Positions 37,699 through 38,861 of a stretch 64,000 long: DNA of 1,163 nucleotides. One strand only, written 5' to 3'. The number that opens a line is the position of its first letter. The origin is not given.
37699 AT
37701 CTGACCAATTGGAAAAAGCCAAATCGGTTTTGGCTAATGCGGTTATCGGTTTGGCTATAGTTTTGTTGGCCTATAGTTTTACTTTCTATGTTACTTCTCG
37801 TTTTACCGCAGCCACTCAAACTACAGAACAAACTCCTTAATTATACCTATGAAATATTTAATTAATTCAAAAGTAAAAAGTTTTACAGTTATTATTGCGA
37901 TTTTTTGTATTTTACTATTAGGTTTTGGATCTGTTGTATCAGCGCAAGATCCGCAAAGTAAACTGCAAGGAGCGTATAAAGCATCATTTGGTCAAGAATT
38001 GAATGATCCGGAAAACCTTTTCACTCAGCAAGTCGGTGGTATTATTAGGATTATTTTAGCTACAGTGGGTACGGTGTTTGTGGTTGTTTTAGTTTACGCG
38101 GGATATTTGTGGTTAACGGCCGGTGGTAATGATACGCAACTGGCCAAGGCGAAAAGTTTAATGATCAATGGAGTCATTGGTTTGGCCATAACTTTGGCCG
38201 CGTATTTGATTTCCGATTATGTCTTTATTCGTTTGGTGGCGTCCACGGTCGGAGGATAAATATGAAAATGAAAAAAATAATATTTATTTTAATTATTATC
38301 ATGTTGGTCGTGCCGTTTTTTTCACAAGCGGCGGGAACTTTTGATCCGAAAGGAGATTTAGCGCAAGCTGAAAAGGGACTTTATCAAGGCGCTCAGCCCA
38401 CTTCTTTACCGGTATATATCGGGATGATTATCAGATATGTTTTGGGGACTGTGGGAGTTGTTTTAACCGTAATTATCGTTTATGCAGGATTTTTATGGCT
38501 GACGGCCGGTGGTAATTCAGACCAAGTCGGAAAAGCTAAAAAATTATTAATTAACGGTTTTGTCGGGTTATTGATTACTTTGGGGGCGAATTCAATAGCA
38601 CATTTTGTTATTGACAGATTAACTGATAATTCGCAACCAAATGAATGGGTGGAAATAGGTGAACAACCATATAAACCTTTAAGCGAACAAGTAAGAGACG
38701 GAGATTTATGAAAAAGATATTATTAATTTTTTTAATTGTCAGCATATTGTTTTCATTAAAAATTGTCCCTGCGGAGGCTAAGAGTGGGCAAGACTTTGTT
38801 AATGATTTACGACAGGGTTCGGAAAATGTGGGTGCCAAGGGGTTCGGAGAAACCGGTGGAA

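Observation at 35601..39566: Tandem array of nine diversified VirB2/TrbC-like (T4SS-pilin-like) paralogs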

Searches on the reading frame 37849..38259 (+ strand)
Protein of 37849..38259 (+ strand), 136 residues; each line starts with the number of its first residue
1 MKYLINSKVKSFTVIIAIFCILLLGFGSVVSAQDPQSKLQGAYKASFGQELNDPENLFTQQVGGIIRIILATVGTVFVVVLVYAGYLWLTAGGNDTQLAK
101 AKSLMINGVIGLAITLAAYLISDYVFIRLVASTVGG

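Call 3: search_protein_families(library=pfam, proteins=[window:37849-38259:+], max_evalue=1)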
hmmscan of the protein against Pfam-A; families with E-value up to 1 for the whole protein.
window:37849-38259:+ (136 aa): 4 families
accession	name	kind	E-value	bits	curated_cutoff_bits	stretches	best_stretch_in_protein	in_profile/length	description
PF18895.5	T4SS_pilin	-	9.2e-12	45.3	26.6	2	53-125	3-71/71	Type IV secretion system pilin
PF04290.18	DctQ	-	0.011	16.1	28.3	1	57-119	56-120/132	Tripartite ATP-independent periplasmic transporters, DctQ component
PF06664.17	WLS-like_TM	-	0.017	14.9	28.3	1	15-123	116-211/247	Wntless-like, transmembrane domain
PF05987.18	DUF898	-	0.077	12.5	28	1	15-128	134-248/336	Bacterial protein of unknown function (DUF898)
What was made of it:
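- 37849..38259 (+): W6: pilin-like paralog. PF18895, 45.3 bits (call 3).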

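Call 4: search_protein_families(library=ncbifam, proteins=[window:37849-38259:+], max_evalue=1)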
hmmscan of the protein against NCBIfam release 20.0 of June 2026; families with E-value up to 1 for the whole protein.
window:37849-38259:+ (136 aa): 2 families
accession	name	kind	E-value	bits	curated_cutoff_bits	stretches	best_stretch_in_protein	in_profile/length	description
NF045849.1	ICE_MMCAP2_0565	equivalog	3.6e-07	29.8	40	2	58-122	5-73/80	Mbov_0395 family pilin-like conjugal transfer protein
NF033835.0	VraH_fam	subfamily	0.44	10.5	40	1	2-25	9-32/54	VraH family peptide resistance protein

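Call 20: find_encoding_contigs(protein=window:37849-38259:+, flank=10000, max_places=6)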
Protein window:37849-38259:+ (136 aa): 4 contigs read that carry it; 4 places shown.
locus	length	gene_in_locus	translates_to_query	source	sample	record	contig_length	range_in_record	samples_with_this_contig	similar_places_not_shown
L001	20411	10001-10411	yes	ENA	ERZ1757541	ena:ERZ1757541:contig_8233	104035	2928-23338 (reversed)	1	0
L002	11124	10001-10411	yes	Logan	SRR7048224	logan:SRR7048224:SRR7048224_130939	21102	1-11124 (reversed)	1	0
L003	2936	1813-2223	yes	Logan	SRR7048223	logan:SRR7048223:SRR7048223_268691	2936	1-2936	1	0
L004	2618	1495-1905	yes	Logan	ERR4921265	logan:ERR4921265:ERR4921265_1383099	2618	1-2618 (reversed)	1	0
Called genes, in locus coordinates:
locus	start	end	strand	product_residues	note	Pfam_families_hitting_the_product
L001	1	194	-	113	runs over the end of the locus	PF02224:Cytidylate_kin, PF13207:AAA_17 (faint)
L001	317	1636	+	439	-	PF00989:PAS, PF13188:PAS_8, PF08448:PAS_4, PF13426:PAS_9, PF08447:PAS_3 (weak), PF13487:HD_5, PF01966:HD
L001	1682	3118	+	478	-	PF01839:FG-GAP (faint), PF13517:FG-GAP_3, PF03734:YkuD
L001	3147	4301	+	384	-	PF26514:DUF8173 (weak)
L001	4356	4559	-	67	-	-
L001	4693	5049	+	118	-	-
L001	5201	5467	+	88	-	-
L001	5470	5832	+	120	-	PF00483:NTP_transferase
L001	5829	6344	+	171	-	PF00483:NTP_transferase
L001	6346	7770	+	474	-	PF13416:SBP_bac_8, PF01547:SBP_bac_1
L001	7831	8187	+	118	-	PF18895:T4SS_pilin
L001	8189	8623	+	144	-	-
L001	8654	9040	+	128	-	PF04956:TrbC (weak), PF18895:T4SS_pilin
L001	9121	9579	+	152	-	PF18895:T4SS_pilin (weak)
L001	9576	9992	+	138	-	PF18895:T4SS_pilin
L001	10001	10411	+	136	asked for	PF18895:T4SS_pilin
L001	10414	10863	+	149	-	PF18895:T4SS_pilin (weak)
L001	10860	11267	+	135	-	PF18895:T4SS_pilin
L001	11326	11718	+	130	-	PF18895:T4SS_pilin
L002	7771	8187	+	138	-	PF18895:T4SS_pilin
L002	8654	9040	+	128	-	PF04956:TrbC (weak), PF18895:T4SS_pilin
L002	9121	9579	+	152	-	PF18895:T4SS_pilin (weak)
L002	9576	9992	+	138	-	PF18895:T4SS_pilin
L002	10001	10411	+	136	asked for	PF18895:T4SS_pilin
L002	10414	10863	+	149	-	PF18895:T4SS_pilin (weak)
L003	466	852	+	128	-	PF04956:TrbC (weak), PF18895:T4SS_pilin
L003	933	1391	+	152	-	PF18895:T4SS_pilin (weak)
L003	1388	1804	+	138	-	PF18895:T4SS_pilin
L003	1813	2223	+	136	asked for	PF18895:T4SS_pilin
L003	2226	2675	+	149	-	PF18895:T4SS_pilin (weak)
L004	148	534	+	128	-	PF04956:TrbC (weak), PF18895:T4SS_pilin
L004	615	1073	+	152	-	PF18895:T4SS_pilin (weak)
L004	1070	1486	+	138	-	PF18895:T4SS_pilin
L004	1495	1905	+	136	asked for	PF18895:T4SS_pilin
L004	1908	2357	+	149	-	PF18895:T4SS_pilin (weak)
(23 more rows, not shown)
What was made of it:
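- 37849..38259 (+): The exact protein occurs on 4 metagenome contigs (call 20).
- Checked: With the mechanical first-start rule they are 144, 144, 128, 153, 138, 136, 149, 135 and 133 aa. Gene calls on identical metagenome contigs use ATG starts at 35619, 36969 and 39174, giving 138, 152 and 130 aa for genes 1, 4 and 9 (call 20).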

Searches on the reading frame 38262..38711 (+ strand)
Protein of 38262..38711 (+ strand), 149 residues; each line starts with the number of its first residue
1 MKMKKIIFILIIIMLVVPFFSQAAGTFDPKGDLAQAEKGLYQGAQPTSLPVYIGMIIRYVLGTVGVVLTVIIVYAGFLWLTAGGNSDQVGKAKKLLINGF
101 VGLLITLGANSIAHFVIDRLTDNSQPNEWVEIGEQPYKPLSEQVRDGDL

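Call 3: search_protein_families(library=pfam, proteins=[window:38262-38711:+], max_evalue=1)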
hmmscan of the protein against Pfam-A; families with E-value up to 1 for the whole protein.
window:38262-38711:+ (149 aa): 4 families
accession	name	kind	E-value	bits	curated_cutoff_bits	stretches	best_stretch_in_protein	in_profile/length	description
PF18895.5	T4SS_pilin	-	2.3e-06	28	26.6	1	58-115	14-70/71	Type IV secretion system pilin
PF04956.18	TrbC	-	0.028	15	27.9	1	47-114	35-96/98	TrbC/VIRB2 pilin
PF05357.18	Phage_Coat_A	-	0.073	13.3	20.8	0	3-26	1-21/63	Phage Coat Protein A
PF04277.18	OAD_gamma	-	0.12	13.5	27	0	7-37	15-45/76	Oxaloacetate decarboxylase, gamma chain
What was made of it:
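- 38262..38711 (+): W7: pilin-like paralog with a 32-aa acidic C-tail. PF18895, 28.0 bits (call 3).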

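Call 4: search_protein_families(library=ncbifam, proteins=[window:38262-38711:+], max_evalue=1)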
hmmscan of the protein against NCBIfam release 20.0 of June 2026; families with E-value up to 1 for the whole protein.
window:38262-38711:+ (149 aa): 6 families
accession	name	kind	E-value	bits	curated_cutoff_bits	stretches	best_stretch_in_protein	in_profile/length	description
NF045849.1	ICE_MMCAP2_0565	equivalog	3.8e-05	23.3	40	1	52-118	12-78/80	Mbov_0395 family pilin-like conjugal transfer protein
NF011607.0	PRK15033.1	subfamily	0.05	12.5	524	1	57-115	273-330/389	tricarballylate utilization 4Fe-4S protein TcuB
NF053579.1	LolA3_fam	equivalog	0.13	11.7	83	1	3-46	1-43/232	LolA3 family protein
NF033218.1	anchor_AmaP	equivalog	0.22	11.3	55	1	2-77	3-66/166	alkaline shock response membrane anchor protein AmaP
TIGR04420.1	Sec_Non_Glob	hypoth_equivalog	0.26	11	90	1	3-24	1-22/243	SRP-less Sec system protein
NF058626.1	GFO_1090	equivalog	0.26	10.9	150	1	3-29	1-25/177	GFO_1090 family protein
